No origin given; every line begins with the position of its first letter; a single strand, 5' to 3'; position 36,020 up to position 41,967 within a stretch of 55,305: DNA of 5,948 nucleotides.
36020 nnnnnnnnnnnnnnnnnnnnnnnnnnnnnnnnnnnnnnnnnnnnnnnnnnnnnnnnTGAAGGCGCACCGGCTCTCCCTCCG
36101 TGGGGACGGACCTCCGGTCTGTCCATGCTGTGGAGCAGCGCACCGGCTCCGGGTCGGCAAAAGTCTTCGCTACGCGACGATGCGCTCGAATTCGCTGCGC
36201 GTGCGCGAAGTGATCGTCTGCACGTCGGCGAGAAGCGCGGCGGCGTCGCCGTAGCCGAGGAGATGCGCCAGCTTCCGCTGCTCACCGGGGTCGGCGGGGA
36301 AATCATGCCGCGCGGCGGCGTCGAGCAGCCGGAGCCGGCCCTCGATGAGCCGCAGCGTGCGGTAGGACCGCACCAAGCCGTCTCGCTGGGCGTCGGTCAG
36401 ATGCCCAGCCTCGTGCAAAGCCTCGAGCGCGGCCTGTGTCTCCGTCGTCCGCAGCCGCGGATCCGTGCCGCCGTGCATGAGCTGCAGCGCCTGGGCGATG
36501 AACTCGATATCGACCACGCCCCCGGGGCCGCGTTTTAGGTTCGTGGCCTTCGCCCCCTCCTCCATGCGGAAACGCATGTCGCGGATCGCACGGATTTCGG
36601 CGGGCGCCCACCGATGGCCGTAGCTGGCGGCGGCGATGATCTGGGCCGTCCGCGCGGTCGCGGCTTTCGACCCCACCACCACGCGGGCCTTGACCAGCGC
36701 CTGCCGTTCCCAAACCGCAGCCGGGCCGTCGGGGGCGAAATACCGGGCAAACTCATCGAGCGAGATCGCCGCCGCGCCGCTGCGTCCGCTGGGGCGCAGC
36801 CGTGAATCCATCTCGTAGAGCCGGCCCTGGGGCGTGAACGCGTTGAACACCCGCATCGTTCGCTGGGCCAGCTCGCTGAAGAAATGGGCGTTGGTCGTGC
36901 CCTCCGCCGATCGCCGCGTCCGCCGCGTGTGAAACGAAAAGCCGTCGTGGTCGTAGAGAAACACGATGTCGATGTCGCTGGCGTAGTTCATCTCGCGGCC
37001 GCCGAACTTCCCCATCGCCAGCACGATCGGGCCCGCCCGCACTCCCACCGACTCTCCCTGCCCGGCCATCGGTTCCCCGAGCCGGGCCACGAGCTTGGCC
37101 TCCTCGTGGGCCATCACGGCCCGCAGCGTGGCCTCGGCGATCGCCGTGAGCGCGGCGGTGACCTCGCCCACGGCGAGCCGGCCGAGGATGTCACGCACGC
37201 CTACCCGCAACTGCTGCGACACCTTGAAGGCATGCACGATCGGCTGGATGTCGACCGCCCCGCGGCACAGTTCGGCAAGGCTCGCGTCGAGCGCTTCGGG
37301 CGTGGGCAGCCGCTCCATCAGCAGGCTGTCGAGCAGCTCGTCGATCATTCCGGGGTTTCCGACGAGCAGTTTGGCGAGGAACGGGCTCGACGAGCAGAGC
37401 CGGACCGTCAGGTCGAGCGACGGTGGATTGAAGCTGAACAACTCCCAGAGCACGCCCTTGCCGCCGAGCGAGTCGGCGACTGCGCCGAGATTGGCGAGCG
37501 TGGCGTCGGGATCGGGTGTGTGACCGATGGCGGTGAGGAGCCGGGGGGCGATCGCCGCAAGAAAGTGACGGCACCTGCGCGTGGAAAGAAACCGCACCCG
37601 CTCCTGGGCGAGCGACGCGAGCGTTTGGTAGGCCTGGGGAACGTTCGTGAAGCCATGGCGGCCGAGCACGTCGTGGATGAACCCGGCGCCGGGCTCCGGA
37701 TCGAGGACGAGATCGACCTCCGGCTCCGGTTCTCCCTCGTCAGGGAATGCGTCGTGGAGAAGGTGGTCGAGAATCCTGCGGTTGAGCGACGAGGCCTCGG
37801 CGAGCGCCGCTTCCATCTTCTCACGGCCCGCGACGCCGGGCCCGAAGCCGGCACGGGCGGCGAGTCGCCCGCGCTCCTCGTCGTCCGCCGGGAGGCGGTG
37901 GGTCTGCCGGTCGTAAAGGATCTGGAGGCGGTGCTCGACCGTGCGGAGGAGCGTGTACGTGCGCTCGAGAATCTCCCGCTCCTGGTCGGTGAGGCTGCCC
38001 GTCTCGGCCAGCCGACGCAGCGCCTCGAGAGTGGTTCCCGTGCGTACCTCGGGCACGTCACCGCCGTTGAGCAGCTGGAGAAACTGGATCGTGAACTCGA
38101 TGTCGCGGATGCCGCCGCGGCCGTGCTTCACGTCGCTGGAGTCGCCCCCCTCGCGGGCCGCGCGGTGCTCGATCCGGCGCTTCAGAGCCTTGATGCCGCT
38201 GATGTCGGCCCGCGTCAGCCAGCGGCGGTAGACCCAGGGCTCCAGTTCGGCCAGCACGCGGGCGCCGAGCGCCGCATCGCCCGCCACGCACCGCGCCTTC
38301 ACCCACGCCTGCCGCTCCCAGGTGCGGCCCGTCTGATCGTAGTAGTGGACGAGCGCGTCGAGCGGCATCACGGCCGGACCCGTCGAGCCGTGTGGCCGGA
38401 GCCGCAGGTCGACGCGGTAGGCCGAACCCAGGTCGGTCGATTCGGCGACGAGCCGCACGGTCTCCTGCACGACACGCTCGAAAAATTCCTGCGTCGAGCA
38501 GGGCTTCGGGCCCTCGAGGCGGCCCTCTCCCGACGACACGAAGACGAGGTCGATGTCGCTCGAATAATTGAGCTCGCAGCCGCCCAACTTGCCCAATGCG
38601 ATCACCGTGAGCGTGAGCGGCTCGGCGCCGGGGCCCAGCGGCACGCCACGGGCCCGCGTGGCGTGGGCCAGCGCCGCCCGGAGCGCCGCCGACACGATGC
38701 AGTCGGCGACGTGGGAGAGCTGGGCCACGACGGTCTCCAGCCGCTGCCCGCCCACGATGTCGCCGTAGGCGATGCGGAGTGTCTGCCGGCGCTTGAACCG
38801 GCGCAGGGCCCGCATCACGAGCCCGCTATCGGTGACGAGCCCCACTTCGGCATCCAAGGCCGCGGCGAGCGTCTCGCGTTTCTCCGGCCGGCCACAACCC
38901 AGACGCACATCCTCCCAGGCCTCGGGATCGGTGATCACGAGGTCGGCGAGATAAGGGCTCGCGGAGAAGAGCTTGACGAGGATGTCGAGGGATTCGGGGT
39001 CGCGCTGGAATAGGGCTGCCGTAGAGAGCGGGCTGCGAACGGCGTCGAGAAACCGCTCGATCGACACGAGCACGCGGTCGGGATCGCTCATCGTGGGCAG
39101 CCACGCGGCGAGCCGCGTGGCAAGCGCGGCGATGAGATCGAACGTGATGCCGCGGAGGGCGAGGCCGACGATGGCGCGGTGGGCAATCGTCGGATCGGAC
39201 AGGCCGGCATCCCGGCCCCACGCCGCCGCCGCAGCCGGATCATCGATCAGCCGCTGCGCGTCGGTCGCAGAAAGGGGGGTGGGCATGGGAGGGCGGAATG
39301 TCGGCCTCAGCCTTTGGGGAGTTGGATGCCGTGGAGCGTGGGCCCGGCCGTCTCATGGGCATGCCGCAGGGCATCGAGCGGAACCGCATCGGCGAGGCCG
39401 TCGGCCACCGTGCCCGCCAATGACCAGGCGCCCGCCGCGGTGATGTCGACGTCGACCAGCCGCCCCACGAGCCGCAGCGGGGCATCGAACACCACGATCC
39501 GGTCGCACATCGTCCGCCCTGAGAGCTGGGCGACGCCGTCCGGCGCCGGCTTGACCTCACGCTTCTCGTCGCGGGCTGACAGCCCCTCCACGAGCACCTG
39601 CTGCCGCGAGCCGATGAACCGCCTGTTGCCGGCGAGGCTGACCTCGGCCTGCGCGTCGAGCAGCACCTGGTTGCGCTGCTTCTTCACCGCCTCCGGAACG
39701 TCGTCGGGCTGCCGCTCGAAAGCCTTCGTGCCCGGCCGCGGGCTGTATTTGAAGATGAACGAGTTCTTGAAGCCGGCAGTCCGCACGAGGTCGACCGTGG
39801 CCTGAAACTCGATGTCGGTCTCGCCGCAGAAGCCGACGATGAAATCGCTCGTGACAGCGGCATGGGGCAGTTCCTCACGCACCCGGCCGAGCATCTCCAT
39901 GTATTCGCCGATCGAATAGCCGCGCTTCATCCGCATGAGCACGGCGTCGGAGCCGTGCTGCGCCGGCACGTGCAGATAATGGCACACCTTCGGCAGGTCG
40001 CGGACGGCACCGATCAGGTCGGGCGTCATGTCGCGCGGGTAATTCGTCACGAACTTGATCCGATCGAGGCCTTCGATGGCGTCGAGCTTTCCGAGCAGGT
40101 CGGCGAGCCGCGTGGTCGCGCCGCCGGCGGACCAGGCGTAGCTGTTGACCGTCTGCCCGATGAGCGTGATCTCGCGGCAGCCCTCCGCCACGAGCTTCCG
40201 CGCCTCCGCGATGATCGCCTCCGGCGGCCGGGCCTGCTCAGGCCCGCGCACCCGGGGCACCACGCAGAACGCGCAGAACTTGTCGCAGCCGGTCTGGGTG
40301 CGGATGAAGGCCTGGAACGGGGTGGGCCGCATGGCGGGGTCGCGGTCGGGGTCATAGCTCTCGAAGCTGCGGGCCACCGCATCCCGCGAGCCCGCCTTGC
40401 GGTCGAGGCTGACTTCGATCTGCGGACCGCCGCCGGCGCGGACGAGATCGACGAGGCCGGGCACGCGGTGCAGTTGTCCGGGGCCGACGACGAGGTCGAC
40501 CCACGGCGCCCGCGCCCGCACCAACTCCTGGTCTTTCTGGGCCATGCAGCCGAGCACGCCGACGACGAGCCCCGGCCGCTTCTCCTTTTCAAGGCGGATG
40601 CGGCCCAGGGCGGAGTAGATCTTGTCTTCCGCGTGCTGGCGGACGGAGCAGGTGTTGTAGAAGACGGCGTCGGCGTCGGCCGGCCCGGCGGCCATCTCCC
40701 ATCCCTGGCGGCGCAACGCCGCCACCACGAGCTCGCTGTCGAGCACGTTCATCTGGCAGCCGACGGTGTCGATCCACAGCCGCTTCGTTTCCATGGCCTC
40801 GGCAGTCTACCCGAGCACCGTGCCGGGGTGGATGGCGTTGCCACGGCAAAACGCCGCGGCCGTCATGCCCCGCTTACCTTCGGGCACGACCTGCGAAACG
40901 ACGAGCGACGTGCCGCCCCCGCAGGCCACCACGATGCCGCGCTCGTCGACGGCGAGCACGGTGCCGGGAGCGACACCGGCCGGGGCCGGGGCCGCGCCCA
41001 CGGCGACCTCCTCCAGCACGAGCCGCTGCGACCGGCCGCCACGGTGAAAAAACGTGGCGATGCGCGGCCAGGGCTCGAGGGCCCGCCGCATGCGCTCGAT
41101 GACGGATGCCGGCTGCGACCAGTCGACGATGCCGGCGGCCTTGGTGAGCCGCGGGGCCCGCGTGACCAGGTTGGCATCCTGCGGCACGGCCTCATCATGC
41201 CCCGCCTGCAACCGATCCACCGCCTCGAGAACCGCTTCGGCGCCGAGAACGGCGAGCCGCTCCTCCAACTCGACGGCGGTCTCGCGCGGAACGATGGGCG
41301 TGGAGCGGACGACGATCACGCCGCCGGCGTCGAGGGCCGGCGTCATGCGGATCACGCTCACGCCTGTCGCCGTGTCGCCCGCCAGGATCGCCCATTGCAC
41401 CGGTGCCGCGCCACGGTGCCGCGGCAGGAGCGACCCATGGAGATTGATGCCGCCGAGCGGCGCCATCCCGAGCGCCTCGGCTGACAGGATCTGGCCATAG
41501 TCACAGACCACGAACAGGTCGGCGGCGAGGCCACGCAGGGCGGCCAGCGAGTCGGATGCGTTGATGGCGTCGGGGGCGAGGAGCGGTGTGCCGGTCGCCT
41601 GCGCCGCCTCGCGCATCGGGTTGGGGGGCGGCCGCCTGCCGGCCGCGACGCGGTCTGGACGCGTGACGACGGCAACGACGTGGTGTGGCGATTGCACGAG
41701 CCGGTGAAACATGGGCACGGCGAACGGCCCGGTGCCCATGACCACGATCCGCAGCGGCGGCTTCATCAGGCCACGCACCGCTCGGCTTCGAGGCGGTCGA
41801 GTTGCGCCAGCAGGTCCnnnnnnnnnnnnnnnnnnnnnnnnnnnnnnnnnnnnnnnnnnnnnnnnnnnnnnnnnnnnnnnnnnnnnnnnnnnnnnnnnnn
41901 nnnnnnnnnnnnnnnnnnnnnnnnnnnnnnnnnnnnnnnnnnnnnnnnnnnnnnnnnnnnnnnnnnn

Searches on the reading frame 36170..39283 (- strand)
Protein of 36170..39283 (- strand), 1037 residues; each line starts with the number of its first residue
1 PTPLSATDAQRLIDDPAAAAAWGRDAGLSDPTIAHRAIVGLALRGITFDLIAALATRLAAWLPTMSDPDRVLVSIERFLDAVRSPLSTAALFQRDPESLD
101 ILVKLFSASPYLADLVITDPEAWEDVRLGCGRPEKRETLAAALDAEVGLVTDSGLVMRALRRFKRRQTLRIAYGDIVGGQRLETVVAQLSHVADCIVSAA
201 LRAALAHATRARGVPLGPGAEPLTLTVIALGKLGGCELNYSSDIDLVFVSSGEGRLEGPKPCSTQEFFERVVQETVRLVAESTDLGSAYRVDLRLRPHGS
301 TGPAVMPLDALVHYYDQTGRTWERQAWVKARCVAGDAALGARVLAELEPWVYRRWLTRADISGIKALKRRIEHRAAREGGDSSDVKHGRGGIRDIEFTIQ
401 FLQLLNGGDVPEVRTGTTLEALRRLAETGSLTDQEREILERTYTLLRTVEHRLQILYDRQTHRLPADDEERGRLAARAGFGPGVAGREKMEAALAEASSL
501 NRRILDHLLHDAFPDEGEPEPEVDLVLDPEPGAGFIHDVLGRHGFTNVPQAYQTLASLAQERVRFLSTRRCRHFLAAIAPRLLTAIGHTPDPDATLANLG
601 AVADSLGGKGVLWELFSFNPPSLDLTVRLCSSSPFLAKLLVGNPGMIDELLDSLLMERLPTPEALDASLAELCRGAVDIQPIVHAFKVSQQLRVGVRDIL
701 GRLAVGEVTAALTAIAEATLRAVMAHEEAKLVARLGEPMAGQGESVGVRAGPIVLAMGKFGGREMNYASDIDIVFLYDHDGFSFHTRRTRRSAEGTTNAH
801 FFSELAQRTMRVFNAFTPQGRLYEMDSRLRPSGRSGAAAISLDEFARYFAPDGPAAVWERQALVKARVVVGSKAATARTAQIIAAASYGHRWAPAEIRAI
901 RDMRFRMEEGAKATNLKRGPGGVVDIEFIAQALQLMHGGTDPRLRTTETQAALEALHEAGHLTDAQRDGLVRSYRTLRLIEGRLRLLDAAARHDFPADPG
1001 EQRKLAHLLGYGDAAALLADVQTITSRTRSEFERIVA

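Call 29: search_protein_families(library=pfam, proteins=[window:36170-39283:-], max_evalue=0.001)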
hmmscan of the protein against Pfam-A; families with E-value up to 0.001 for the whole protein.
window:36170-39283:- (1037 aa): 3 families
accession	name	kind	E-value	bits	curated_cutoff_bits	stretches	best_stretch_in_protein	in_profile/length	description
PF03710.21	GlnE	-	3.3e-121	403.9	24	2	102-344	4-250/252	Glutamate-ammonia ligase adenylyltransferase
PF08335.16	GlnD_UR_UTase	-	1e-48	165.3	21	2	366-502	2-134/141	GlnD PII-uridylyltransferase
PF10335.14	DUF294_C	-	0.00066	19.9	22.5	0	905-981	24-96/145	Putative nucleotidyltransferase substrate binding domain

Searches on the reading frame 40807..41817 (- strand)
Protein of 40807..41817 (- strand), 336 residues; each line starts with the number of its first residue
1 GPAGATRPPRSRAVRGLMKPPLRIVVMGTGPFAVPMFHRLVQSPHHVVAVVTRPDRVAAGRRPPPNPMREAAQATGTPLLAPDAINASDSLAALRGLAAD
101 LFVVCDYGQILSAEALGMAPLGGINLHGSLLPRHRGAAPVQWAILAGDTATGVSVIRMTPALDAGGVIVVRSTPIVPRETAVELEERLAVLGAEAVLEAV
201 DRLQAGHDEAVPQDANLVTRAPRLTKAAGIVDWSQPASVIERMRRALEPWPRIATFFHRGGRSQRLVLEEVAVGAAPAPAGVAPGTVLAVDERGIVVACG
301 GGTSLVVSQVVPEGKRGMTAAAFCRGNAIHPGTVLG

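Call 29: search_protein_families(library=pfam, proteins=[window:40807-41817:-], max_evalue=0.001)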
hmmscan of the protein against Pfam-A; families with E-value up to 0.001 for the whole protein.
window:40807-41817:- (336 aa): 2 families
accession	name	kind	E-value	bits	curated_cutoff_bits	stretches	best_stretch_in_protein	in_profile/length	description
PF00551.24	Formyl_trans_N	-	7.1e-35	120.8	26.1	1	23-200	2-181/181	Formyl transferase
PF02911.23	Formyl_trans_C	-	6.6e-20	71.6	21.1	1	223-327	1-99/100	Formyl transferase, C-terminal domain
